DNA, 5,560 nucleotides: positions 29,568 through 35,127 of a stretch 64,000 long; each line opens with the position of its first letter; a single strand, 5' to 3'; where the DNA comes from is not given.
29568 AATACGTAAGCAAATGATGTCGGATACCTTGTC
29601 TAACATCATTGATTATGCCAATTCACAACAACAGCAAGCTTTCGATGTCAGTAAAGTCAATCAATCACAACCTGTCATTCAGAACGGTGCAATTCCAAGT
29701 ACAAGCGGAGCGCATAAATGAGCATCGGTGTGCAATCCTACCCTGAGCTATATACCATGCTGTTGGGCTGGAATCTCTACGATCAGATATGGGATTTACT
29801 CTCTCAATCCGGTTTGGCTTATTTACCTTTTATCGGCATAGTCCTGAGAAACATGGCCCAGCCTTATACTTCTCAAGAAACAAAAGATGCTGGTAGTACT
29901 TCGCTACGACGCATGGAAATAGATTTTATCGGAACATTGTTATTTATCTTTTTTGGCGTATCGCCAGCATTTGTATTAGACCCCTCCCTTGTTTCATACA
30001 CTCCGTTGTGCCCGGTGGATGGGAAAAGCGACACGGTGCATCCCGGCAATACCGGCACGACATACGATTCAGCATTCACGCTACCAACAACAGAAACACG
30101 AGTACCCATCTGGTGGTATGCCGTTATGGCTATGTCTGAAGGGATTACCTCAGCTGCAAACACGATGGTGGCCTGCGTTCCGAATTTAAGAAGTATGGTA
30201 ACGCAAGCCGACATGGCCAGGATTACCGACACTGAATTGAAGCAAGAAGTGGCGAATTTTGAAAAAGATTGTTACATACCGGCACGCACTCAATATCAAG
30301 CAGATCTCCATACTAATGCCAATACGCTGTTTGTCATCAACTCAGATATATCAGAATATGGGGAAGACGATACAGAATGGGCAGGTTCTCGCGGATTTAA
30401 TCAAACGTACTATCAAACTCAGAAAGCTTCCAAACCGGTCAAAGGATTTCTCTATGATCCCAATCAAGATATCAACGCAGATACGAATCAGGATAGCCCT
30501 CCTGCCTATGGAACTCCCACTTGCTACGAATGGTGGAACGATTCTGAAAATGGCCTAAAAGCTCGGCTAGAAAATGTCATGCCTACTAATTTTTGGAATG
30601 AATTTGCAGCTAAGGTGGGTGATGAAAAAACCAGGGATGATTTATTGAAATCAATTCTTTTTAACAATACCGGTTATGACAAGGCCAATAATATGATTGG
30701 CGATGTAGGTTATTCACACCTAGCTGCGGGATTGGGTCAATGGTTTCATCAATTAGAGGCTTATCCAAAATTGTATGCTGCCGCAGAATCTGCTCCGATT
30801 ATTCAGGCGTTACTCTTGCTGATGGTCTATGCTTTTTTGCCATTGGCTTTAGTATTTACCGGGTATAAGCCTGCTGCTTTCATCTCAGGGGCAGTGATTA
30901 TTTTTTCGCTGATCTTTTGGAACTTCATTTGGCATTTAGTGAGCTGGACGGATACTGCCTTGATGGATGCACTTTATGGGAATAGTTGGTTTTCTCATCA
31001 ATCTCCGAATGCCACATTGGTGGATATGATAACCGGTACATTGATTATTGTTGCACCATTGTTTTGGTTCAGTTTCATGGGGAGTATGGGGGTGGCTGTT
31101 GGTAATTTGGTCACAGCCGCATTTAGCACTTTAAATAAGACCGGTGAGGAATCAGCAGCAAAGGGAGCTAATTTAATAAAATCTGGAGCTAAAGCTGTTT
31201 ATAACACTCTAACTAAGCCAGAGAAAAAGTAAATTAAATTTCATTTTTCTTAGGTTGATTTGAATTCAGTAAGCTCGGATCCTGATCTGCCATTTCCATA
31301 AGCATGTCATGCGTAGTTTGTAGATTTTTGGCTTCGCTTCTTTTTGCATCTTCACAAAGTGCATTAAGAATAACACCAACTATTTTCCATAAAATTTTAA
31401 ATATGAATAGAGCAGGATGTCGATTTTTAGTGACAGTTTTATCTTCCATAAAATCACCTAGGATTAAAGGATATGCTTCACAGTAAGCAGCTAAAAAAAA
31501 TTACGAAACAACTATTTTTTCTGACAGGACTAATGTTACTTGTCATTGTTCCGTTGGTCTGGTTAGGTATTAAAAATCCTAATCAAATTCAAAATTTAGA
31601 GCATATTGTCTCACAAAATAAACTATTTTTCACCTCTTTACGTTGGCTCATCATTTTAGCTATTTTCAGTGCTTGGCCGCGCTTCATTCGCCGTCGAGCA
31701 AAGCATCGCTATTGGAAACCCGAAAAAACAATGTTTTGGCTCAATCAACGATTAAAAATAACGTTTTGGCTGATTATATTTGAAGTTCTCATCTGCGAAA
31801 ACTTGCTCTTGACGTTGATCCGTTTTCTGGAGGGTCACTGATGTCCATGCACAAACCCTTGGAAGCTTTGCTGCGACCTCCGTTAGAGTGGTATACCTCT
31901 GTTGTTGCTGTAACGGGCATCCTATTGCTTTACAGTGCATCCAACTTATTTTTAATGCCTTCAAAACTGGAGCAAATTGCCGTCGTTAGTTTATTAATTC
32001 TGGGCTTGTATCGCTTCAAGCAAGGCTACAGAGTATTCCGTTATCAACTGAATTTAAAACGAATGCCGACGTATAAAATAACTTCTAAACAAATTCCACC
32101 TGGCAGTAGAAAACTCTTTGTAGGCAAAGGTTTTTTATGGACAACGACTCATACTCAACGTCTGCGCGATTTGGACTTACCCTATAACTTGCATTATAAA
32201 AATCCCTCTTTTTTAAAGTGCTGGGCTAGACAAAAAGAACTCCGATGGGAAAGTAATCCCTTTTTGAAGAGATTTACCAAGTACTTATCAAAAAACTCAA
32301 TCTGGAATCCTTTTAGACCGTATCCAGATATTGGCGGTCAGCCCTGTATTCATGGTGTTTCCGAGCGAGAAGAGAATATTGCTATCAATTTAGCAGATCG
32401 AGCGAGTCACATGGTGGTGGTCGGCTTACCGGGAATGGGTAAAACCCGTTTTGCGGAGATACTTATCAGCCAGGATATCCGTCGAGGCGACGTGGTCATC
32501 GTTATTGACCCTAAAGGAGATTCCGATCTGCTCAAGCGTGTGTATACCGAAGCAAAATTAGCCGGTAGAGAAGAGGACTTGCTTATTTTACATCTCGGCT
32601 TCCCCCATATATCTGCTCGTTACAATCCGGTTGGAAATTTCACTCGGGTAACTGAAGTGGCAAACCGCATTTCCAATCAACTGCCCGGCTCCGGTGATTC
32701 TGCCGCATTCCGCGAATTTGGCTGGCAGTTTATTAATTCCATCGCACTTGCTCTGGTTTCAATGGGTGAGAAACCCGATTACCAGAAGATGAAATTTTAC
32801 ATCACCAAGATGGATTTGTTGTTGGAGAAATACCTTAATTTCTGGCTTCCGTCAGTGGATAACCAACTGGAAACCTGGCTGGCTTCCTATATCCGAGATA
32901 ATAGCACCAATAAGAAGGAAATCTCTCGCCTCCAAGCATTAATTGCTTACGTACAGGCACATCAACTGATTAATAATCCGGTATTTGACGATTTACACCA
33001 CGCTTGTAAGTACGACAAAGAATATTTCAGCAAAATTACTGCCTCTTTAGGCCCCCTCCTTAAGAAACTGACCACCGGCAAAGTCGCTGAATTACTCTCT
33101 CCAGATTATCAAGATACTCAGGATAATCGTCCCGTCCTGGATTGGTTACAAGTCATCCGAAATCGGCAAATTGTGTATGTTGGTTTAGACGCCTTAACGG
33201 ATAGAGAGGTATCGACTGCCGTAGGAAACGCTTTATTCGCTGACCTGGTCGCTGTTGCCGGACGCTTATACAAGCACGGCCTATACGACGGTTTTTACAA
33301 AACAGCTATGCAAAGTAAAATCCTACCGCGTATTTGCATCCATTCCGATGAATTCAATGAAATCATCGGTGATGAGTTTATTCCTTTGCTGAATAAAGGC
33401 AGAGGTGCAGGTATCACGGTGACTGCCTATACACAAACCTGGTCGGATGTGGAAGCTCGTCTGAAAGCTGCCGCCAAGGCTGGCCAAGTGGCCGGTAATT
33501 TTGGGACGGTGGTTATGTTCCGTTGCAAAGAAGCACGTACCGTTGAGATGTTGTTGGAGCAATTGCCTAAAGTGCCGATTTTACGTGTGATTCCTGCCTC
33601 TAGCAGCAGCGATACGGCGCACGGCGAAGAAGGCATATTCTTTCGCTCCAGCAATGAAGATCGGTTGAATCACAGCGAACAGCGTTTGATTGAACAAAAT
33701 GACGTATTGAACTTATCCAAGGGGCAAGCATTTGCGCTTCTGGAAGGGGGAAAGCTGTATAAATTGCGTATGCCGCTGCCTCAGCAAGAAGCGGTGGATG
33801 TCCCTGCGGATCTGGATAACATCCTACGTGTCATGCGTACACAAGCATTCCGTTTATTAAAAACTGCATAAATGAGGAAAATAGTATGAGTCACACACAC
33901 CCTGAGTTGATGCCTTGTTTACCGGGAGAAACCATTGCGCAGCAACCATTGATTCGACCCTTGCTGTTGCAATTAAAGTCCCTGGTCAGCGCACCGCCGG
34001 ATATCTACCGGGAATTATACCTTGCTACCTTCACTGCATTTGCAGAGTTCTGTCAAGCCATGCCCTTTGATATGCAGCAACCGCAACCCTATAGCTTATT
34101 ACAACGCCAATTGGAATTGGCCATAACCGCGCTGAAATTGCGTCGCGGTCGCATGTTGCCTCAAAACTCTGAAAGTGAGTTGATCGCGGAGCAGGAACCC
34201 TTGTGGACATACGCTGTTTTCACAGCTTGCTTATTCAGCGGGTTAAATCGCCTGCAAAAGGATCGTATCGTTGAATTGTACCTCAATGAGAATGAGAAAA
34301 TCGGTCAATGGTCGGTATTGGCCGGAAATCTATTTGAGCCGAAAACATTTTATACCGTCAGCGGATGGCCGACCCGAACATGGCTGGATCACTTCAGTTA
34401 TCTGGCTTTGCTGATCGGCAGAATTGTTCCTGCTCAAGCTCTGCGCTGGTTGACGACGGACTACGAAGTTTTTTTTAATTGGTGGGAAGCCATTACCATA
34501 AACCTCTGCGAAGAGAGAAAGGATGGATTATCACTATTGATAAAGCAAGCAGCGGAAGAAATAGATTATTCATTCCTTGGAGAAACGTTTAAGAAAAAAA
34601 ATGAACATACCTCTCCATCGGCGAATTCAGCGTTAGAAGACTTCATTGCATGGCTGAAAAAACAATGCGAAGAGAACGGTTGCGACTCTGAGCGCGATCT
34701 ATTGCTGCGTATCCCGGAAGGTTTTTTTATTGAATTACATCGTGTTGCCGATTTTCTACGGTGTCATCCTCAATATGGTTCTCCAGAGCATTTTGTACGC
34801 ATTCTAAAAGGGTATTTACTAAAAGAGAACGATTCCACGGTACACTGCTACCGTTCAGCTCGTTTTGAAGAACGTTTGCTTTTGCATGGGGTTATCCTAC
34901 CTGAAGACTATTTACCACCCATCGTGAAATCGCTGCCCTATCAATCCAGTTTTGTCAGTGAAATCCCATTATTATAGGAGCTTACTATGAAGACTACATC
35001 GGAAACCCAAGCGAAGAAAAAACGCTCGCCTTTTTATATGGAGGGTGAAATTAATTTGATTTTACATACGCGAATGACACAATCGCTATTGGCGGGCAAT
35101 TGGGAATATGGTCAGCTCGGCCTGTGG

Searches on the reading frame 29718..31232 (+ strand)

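Call 11: search_protein_families(library=pfam, proteins=[window:29718-31232:+])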
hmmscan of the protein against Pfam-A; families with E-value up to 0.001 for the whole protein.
window:29718-31232:+ (504 aa): 1 family
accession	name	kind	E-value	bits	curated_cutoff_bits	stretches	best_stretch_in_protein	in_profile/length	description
PF07916.16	TraG_N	-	1.9e-38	133.1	36.1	1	10-469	1-454/462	TraG-like protein, N-terminal region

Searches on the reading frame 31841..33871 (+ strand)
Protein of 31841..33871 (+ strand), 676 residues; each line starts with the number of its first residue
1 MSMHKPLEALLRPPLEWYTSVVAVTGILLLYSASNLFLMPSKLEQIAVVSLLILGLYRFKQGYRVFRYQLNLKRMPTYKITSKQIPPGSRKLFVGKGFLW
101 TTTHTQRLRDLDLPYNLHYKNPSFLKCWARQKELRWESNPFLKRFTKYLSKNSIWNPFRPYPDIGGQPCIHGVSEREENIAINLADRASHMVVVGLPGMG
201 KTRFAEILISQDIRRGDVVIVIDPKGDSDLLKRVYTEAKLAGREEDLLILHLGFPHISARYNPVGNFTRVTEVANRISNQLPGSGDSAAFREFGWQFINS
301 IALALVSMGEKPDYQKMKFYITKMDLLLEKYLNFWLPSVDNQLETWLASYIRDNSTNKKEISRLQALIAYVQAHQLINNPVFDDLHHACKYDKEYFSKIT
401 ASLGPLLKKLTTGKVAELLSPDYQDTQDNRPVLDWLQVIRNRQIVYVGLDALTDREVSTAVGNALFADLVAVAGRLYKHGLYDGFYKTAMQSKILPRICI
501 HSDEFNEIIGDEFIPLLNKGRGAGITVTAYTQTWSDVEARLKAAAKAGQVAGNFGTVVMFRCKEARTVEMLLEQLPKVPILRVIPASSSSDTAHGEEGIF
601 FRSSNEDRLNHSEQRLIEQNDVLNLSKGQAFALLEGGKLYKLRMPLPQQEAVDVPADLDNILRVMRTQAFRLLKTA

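Call 11: search_protein_families(library=pfam, proteins=[window:31841-33871:+])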
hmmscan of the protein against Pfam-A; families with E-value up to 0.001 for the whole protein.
window:31841-33871:+ (676 aa): 3 families
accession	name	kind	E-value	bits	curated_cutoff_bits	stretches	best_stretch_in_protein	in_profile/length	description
PF12696.13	TraG-D_C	-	1.2e-08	35.4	22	1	502-626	6-125/126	TraM recognition site of TraD and TraG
PF10412.15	TrwB_AAD_bind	-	1.2e-08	34.7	20.5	1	182-227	9-54/387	Type IV secretion-system coupling protein DNA-binding domain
PF01935.23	DUF87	-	0.00081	20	23.2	0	188-227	23-63/220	Helicase HerA, central domain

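Call 43: search_protein_families(library=ncbifam, proteins=[window:31841-33871:+], max_evalue=0.001)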
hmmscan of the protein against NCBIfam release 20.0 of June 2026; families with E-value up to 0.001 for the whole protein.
window:31841-33871:+ (676 aa): 5 families
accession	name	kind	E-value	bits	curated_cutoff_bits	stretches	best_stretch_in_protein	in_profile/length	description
TIGR03754.1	conj_TOL_TraD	equivalog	7.3e-248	824.3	647.55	1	7-647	1-643/643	type IV conjugative transfer system coupling protein TraD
TIGR03743.1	SXT_TraD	subfamily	1.3e-213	711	366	1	8-647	2-636/636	conjugative transfer system coupling protein TraD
NF045973.1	conju_CD1115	equivalog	1.8e-10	40.3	250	1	185-379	21-194/442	VirD4-like conjugal transfer protein, CD1115 family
NF045975.1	VirB4_plasma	equivalog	0.00016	19.5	590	1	182-227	504-554/894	Mbov_0397 family ICE element conjugal transfer ATPase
NF053733.1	HJMigATPsPINA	equivalog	0.0007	18.3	800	0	178-230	234-286/502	holliday junction branch migration ATPase PINA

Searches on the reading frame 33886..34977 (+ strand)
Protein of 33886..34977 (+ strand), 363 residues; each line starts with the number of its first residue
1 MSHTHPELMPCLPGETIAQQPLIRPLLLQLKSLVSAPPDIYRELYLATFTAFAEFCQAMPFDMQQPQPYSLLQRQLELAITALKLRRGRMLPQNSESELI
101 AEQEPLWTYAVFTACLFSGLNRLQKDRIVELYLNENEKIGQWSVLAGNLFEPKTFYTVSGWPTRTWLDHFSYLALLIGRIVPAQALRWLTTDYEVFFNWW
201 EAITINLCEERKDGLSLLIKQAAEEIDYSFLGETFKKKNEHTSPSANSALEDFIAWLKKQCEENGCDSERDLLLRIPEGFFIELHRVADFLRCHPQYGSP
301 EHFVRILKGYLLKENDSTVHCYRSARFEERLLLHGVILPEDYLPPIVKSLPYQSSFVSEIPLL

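Call 11: search_protein_families(library=pfam, proteins=[window:33886-34977:+])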
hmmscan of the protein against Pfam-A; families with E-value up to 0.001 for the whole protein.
window:33886-34977:+ (363 aa): 1 family
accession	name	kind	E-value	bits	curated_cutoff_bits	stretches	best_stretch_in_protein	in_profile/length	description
PF07514.17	TraI_2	-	4.7e-13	49.2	23.9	1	24-223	17-218/324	Putative helicase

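Call 43: search_protein_families(library=ncbifam, proteins=[window:33886-34977:+], max_evalue=0.001)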
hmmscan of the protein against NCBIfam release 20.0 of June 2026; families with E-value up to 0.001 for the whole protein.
window:33886-34977:+ (363 aa): 2 families
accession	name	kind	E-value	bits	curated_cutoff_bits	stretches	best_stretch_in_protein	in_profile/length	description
NF041494.1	MobH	equivalog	1.7e-23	83.1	200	1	12-292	5-285/340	MobH family relaxase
TIGR03760.1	ICE_TraI_Pfluor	equivalog_domain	3.9e-23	82.2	161.4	1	10-204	5-193/218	integrating conjugative element relaxase, PFGI-1 class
